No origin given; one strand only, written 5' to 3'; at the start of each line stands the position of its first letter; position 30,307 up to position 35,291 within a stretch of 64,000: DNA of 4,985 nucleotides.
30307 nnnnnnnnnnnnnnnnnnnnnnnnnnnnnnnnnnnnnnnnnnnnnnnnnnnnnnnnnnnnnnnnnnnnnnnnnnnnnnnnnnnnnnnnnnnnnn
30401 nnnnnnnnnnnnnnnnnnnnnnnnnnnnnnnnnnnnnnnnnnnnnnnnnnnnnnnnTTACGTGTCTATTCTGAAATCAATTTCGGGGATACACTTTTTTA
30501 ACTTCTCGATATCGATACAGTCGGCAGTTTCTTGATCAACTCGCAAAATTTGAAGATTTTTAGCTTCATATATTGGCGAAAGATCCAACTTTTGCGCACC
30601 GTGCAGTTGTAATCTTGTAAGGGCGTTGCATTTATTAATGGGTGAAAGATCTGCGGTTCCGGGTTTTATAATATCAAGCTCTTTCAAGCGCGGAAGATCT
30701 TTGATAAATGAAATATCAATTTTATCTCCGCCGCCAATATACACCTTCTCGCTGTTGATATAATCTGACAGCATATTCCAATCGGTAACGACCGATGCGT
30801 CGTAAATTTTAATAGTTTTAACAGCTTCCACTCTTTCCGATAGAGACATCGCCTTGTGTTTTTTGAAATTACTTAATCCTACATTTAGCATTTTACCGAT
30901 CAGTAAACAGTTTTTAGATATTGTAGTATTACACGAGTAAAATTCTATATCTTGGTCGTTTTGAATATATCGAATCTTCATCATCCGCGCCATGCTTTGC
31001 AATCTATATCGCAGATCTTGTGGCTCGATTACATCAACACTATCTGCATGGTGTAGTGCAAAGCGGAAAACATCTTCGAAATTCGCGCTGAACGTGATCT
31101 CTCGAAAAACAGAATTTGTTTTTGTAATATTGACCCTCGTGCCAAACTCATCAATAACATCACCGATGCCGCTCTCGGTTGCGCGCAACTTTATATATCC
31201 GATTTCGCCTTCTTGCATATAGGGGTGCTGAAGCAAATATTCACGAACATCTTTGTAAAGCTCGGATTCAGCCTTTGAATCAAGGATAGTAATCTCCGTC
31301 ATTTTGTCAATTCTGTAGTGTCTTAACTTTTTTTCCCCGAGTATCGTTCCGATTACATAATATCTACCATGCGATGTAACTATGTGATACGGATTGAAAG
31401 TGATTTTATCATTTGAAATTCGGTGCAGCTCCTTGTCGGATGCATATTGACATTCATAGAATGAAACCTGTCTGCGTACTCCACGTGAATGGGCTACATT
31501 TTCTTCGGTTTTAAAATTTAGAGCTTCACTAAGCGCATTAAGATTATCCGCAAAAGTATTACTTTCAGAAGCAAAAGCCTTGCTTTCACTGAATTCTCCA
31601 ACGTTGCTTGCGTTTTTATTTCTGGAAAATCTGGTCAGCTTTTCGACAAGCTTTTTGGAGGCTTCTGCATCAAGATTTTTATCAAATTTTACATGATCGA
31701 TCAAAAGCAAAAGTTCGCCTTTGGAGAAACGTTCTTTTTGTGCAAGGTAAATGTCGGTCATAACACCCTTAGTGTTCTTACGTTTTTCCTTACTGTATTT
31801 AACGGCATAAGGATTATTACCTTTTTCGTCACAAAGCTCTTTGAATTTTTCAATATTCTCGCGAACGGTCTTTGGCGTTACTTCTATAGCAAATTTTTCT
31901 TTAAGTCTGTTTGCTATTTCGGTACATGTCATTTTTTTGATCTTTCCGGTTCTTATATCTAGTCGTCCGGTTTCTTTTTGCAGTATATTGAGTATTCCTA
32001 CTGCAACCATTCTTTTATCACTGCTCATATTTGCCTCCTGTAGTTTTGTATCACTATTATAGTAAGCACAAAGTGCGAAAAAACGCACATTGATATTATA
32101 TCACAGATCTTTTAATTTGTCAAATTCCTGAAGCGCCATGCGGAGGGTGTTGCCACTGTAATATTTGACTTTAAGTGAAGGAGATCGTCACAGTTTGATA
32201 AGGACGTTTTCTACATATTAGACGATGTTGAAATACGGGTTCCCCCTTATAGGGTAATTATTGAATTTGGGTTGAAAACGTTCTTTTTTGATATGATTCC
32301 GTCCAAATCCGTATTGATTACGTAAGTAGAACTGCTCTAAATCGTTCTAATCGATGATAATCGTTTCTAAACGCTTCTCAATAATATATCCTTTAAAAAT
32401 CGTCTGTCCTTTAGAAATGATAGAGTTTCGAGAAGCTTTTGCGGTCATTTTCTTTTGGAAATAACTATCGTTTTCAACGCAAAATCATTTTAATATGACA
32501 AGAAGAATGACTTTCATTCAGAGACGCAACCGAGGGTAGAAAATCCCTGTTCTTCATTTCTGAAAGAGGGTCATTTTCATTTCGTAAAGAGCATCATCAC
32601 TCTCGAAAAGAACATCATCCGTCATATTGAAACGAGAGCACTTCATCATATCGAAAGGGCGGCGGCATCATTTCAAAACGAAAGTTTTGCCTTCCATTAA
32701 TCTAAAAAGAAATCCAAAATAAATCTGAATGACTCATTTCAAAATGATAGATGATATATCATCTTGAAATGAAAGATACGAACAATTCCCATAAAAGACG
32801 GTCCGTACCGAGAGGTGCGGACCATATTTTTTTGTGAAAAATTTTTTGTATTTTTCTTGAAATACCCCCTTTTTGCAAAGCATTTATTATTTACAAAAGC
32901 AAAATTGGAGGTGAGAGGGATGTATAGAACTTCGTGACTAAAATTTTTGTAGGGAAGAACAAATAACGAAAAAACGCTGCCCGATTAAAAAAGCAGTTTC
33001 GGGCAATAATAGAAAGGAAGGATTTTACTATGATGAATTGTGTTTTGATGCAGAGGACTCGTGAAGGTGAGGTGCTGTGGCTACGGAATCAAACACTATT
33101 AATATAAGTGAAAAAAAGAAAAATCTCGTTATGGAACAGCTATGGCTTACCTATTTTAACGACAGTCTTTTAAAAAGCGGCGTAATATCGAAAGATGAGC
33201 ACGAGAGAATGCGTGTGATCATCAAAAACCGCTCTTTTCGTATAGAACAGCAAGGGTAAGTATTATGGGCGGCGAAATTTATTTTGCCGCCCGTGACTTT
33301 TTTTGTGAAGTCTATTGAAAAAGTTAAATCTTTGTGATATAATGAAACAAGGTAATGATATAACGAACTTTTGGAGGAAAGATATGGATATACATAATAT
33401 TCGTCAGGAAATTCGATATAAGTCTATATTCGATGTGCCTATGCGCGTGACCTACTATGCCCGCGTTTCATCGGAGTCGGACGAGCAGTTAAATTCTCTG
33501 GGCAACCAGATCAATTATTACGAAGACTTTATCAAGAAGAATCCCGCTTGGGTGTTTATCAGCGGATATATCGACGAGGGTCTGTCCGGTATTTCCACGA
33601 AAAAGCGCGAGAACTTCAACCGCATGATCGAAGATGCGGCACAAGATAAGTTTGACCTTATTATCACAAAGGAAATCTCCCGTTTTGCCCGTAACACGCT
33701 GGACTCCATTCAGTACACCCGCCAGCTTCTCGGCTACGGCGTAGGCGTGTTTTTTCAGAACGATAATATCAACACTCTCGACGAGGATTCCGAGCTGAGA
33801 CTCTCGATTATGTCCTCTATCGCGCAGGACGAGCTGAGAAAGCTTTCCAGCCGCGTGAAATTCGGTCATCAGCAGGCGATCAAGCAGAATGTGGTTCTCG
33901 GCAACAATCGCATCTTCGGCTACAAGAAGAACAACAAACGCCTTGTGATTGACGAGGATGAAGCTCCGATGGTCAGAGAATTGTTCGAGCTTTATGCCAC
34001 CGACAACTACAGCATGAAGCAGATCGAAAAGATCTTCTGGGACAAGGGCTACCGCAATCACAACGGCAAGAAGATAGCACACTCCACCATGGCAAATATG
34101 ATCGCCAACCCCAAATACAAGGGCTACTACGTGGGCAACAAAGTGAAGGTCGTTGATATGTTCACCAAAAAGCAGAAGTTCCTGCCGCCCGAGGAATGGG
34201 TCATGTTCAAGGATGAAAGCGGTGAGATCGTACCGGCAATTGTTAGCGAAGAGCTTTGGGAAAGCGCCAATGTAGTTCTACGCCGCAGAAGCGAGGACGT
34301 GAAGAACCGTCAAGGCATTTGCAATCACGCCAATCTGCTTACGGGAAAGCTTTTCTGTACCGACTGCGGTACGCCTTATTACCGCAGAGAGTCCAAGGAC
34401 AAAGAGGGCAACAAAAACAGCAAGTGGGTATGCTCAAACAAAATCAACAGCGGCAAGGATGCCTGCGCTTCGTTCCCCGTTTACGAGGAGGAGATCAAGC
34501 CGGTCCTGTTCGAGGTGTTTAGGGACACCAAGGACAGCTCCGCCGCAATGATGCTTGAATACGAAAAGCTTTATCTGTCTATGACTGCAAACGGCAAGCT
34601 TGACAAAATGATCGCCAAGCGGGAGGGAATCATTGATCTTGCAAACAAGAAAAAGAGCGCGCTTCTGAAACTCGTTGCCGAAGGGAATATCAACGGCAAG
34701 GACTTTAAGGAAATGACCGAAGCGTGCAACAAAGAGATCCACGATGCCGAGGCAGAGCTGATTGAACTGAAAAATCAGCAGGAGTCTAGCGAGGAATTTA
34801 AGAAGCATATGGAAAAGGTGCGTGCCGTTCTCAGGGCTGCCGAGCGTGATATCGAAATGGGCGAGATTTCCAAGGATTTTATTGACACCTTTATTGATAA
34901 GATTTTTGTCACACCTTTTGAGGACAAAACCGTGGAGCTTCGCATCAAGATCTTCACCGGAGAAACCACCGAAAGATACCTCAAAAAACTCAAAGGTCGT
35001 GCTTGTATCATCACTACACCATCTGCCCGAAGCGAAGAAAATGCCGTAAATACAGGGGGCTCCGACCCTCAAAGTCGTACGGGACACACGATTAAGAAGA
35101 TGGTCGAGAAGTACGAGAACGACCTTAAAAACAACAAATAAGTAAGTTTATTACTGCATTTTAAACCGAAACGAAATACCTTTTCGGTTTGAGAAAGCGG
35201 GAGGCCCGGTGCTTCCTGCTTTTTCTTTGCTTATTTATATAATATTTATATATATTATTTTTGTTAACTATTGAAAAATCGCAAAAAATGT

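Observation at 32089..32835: Roughly 750-nt segment with no ORF of 60 aa or more on either strand, containing an iteron-like array (32554-32780)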

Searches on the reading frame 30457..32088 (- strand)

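Call 9: search_protein_families(library=pfam, proteins=[window:30457-32088:-], max_evalue=0.01)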
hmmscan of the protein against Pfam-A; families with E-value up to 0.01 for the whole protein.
window:30457-32088:- (543 aa): 2 families
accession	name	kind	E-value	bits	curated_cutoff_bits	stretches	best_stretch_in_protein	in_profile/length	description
PF13280.12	WYL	-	3.2e-07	30.7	21.8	1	227-268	29-70/70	WYL domain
PF25583.1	WCX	-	0.0066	17.2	23.9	0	299-370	5-75/76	WCX domain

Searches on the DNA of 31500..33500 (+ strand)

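Call 3: search_rna_families(source=window, start=31500, end=33500, threshold=evalue, max_evalue=10, show_alignments=3)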
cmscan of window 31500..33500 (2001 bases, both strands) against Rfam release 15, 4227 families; matches with E-value up to 10: 12.
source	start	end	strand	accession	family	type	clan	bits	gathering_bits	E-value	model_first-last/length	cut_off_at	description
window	32725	32831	+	RF00506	Thr_leader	Cis-reg; leader;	-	26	55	0.038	1-118/118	no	Threonine operon leader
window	32735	32771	-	RF04134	MIR7504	Gene; miRNA;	-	22.2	83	0.82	1-124/124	no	MIR7504 microRNA precursor family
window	32667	32828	+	RF04184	BTnc060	Gene; sRNA;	-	20.4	228.9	2.8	1-213/213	no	Bacteroides sRNA BTnc060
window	32792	32849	-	RF00506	Thr_leader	Cis-reg; leader;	-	20.3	55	0.8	1-118/118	no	Threonine operon leader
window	32735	32771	+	RF04134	MIR7504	Gene; miRNA;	-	20.3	83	2.4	1-124/124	no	MIR7504 microRNA precursor family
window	32771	32856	+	RF04128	MIR8562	Gene; miRNA;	-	19.6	211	1.1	67-176/242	no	MIR8562 microRNA precursor family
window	32793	32865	+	RF00020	U5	Gene; snRNA; splicing;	-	19.5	40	8.8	1-117/117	no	U5 spliceosomal RNA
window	32761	32849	+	RF02620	BSnc119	Gene; sRNA;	-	17.7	115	5.2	1-90/90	no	Brucella sRNA 119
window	32719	32787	+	RF00728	mir-81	Gene; miRNA;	CL00091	15.7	54.5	5.2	1-89/89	no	mir-81 microRNA precursor family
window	33246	33323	+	RF02031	tpke11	Gene; sRNA;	-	15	43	8.4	1-77/77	no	tpke11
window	32761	32866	+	RF00885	MIR821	Gene; miRNA;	-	14.8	249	9.9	1-275/275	no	MIR821 microRNA precursor family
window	33261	33295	+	RF01487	rliI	Gene; sRNA;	-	11.7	45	6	204-238/239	no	Listeria sRNA rliI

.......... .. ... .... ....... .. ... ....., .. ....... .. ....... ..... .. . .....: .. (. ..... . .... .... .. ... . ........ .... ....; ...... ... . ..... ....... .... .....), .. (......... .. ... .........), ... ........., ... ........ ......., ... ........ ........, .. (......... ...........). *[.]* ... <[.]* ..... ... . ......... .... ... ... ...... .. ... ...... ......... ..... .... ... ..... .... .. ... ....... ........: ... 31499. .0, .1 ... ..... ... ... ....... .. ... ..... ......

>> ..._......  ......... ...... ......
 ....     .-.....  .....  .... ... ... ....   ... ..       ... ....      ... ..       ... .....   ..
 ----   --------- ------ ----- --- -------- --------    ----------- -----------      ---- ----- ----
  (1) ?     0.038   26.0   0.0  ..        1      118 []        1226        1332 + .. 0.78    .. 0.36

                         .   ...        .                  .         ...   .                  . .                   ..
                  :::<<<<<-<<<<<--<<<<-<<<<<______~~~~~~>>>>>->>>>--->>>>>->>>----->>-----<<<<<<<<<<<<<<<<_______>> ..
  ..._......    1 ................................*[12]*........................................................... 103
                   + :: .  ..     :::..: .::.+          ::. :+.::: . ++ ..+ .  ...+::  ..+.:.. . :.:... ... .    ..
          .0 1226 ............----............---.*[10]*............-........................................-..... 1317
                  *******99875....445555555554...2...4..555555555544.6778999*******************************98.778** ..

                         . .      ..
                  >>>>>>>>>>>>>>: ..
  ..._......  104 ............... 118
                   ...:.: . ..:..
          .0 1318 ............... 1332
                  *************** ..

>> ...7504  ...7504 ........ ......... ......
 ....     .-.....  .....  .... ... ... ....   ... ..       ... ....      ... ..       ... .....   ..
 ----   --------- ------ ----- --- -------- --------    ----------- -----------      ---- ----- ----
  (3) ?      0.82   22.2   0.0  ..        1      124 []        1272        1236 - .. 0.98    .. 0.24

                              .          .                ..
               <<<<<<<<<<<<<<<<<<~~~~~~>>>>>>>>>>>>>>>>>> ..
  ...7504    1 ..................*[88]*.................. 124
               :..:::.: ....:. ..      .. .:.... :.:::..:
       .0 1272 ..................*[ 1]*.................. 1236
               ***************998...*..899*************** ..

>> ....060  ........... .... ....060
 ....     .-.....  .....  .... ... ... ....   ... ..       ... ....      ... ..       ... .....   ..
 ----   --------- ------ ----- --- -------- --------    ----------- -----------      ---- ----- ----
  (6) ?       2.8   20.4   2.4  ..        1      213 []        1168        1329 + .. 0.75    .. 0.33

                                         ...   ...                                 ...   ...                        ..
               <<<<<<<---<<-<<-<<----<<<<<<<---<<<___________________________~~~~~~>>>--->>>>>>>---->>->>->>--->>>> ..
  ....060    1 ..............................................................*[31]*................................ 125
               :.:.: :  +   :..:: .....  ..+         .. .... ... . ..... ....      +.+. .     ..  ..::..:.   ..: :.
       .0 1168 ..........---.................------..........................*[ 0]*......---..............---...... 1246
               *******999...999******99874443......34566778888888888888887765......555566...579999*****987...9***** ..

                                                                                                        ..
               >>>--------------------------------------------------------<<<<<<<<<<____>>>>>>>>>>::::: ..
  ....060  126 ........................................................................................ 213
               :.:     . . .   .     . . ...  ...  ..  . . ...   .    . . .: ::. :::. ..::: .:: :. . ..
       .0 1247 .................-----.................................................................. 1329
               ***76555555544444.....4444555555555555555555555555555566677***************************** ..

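Call 10: search_dna_similar(query=window:32089-32900:+, collection=phages, mode=distant)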
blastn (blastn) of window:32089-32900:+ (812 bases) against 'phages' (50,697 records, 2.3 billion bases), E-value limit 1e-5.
No match.

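Call 11: search_dna_similar(query=window:32089-32900:+, collection=plasmids, mode=distant)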
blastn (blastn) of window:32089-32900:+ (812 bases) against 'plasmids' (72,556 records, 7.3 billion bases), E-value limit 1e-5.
No match.

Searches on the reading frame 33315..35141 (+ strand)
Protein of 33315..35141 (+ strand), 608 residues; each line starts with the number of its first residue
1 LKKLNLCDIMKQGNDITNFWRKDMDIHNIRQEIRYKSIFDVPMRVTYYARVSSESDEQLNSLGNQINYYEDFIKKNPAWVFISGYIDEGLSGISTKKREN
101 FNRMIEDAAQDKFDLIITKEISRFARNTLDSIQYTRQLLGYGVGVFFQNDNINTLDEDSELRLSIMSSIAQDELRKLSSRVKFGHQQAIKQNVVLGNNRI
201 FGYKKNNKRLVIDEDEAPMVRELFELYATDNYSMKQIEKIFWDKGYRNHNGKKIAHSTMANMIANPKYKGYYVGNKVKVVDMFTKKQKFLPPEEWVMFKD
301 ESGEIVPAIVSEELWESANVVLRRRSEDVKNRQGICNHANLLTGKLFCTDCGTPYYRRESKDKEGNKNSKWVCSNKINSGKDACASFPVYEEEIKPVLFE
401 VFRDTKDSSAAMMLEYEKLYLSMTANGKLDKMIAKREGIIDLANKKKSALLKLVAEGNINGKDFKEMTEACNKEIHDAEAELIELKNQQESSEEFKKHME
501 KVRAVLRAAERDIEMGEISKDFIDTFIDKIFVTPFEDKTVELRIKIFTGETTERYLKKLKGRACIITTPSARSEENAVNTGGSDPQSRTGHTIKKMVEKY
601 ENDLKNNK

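Call 9: search_protein_families(library=pfam, proteins=[window:33315-35141:+], max_evalue=0.01)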
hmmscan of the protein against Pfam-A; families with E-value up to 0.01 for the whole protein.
window:33315-35141:+ (608 aa): 3 families
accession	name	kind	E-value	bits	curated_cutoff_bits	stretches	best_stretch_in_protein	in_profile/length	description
PF00239.26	Resolvase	-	2.2e-30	106.1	23.3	1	47-192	3-143/145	Resolvase, N terminal domain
PF07508.19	Recombinase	-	1.2e-19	70.9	21.1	1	214-325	1-102/102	Recombinase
PF13408.12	Zn_ribbon_recom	-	1.7e-11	44.8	25.3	1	341-401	1-56/58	Recombinase zinc beta ribbon domain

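Call 24: find_related_loci(query=window:33315-35141:+, collection=genome_contigs, flank=6000)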
Query window:33315-35141:+ (608 aa) in genome_contigs; peptide patterns used: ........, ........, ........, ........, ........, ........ (x = any residue, [..] = any of these).
600 stretches matched a pattern (row limit reached: there are more); 469 encode a relative of the query (tblastn E <= 1e-3); the best 80 are kept; 80 distinct loci.
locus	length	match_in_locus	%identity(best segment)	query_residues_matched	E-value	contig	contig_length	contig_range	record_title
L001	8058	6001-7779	92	24-606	0e+0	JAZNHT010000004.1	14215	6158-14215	MAG: Eubacteriales bacterium isolate T1900044691_TS20190157.MAGScoT_cleanbin_000002 SGB_1749_k141_591503, whole genome s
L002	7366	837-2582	87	24-605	0e+0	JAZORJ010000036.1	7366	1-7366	MAG: Faecousia sp. isolate T1900045557_YK20190251.MAGScoT_cleanbin_000010 SGB_7902_k141_829965, whole genome shotgun seq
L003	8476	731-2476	87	24-605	0e+0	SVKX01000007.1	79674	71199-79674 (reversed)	MAG: Oscillospiraceae bacterium isolate SIG472 NODE_1576_length_79674_cov_4.931437, whole genome shotgun sequence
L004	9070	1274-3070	77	6-604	0e+0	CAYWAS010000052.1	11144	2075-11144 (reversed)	MAG TPA_asm: uncultured Oscillibacter sp. isolate SRP350583_co1_39 genome assembly, contig: NODE_9914_length_11144_cov_5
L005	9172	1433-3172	77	23-602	0e+0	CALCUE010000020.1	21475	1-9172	MAG TPA_asm: uncultured Clostridia bacterium isolate SRR6425796_bin.6_CONCOCT_v1.1_MAG genome assembly, contig: ERZ17675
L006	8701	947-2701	76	21-605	0e+0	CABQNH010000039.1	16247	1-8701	MAG TPA_asm: uncultured Clostridiales bacterium isolate MGYG-HGUT-00736 genome assembly, contig: GUT_GENOME026228_39, wh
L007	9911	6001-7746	77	24-605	0e+0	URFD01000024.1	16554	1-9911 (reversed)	uncultured Ruminococcaceae bacterium isolate UMGS942 genome assembly, contig: NODE_2281_length_16554_cov_7.051648, whole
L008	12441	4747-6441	75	21-605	0e+0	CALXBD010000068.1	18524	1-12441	MAG: uncultured Clostridia bacterium isolate E13__bin87 genome assembly, contig: E13__k127_935061, whole genome shotgun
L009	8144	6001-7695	75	21-605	0e+0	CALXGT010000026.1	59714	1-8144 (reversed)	MAG: uncultured Clostridia bacterium isolate E0_DM__bin74 genome assembly, contig: E0_DM__k127_30126, whole genome shotg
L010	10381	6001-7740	74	7-605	0e+0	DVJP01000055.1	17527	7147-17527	MAG TPA_asm: Candidatus Merdivicinus excrementipullorum isolate CHK199-13235 CHK199__C228845_L17527_ERR3414594, whole ge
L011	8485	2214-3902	75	23-605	0e+0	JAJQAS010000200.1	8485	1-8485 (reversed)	MAG: Clostridiales bacterium isolate C.1_13 NODE_1576_length_8485_cov_9.787900, whole genome shotgun sequence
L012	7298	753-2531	71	14-606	0e+0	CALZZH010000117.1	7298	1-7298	MAG: uncultured Clostridia bacterium isolate SRR5240748_bin.11_metaWRAP_v1.3_MAG genome assembly, contig: ERZ9450819.520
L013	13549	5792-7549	72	1-605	0e+0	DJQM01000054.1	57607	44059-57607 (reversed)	MAG TPA_asm: Clostridiales bacterium UBA6386 UBA6386_contig_6, whole genome shotgun sequence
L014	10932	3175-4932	72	1-605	0e+0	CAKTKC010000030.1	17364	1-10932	MAG: uncultured Oscillospiraceae bacterium isolate REFINED_METABAT215_TOP10_CONTIGS_1500_ASSEMBLY_K77_MERGED__Hadza_MoBi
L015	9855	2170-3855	74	24-605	0e+0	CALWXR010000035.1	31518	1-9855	MAG: uncultured Oscillospiraceae bacterium isolate BRZ_KQ__bin155 genome assembly, contig: BRZ_KQ__NODE_2692_length_3151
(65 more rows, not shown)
